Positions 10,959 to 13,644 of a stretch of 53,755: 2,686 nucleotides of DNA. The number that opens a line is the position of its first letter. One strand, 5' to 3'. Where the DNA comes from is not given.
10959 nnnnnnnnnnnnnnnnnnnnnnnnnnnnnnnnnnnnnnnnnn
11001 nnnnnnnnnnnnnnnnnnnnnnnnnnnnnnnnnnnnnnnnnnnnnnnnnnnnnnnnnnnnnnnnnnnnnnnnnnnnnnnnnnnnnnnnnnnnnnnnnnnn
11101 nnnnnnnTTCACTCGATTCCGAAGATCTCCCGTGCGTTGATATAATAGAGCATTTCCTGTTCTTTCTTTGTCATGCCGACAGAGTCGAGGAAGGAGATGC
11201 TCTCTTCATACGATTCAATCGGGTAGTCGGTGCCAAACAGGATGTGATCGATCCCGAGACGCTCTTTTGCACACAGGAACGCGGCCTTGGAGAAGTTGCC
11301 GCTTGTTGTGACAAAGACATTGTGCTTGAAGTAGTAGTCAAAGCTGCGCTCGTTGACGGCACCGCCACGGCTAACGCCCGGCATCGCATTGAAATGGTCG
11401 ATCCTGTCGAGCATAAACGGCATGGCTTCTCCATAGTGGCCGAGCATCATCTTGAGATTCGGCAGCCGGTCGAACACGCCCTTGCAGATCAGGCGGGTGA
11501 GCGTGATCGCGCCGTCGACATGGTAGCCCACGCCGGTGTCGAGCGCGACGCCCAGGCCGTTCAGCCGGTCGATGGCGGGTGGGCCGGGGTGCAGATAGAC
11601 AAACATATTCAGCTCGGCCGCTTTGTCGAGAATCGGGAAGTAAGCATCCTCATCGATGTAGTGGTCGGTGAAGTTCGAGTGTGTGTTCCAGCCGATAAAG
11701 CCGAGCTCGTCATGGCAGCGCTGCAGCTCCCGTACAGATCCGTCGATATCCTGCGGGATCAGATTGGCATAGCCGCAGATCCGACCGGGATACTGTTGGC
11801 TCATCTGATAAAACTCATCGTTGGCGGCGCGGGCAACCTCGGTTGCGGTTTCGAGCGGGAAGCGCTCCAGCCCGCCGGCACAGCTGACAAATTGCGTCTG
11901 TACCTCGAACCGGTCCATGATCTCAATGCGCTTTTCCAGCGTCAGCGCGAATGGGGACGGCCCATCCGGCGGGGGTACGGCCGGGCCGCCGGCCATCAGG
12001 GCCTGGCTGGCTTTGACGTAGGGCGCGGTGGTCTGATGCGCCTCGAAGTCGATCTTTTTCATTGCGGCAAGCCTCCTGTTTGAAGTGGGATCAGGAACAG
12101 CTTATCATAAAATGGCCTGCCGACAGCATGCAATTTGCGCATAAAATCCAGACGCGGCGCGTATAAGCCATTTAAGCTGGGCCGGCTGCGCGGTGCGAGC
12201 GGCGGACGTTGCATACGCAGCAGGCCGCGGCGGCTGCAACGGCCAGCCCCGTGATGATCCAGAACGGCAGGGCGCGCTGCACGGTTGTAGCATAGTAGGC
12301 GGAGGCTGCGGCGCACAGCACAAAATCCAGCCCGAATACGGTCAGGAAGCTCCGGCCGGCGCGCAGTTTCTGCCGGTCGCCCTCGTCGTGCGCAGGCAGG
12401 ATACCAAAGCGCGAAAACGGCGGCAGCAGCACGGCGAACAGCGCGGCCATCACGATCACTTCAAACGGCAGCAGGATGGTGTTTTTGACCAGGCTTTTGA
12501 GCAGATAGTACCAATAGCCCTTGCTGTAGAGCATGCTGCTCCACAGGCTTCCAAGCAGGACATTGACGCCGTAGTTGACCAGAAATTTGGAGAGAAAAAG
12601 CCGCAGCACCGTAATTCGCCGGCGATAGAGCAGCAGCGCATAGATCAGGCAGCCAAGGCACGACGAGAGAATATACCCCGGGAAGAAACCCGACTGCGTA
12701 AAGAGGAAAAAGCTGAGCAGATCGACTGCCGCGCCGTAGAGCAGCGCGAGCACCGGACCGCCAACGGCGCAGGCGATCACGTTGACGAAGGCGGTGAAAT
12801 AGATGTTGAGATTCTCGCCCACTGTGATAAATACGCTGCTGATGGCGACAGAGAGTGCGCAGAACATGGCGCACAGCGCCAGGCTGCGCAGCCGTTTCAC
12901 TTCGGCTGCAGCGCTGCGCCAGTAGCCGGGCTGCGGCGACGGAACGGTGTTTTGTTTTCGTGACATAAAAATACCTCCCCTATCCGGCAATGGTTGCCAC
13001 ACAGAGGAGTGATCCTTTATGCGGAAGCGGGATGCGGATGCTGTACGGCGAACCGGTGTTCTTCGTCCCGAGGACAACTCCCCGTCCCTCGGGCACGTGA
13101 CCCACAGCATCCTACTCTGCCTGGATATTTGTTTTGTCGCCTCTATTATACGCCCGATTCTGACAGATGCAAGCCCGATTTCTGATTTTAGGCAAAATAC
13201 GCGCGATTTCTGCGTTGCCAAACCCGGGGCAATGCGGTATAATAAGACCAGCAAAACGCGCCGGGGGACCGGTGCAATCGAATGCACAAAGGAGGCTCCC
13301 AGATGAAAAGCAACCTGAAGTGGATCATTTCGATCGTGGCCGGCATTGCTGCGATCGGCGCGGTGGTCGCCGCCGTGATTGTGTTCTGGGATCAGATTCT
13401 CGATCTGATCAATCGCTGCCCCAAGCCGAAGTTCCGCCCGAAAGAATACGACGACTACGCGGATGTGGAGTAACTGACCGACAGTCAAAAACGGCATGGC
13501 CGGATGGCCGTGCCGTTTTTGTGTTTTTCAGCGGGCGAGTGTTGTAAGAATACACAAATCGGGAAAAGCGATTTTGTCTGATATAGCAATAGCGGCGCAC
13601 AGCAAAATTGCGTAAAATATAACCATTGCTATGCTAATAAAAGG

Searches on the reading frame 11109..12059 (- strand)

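Call 10: search_protein_families(library=pfam, proteins=[window:11109-12059:-])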
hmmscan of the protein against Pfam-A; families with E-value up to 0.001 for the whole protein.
window:11109-12059:- (316 aa): 1 family
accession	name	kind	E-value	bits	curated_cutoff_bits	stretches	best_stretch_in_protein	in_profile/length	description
PF04909.20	Amidohydro_2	-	1.3e-32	114.2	26.4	1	63-315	49-289/289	Amidohydrolase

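Call 23: search_protein_families(library=ncbifam, max_evalue=0.00001, proteins=[window:11109-12059:-])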
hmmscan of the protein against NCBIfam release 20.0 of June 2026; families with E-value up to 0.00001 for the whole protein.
window:11109-12059:- (316 aa): 0 families

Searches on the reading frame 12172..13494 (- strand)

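Call 10: search_protein_families(library=pfam, proteins=[window:12172-13494:-])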
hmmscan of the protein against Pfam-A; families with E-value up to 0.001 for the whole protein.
window:12172-13494:- (440 aa): 1 family
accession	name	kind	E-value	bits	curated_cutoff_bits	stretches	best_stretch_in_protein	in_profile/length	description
PF09512.15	ThiW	-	7.6e-05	23.3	30.3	1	205-286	1-84/150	Thiamine-precursor transporter protein (ThiW)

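Call 23: search_protein_families(library=ncbifam, max_evalue=0.00001, proteins=[window:12172-13494:-])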
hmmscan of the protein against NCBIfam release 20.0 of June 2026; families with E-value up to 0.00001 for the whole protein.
window:12172-13494:- (440 aa): 1 family
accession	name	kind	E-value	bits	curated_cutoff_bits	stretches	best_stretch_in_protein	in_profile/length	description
TIGR04518.1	ECF_S_folT_fam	subfamily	3.8e-21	75.5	60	1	202-355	4-160/163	folate family ECF transporter S component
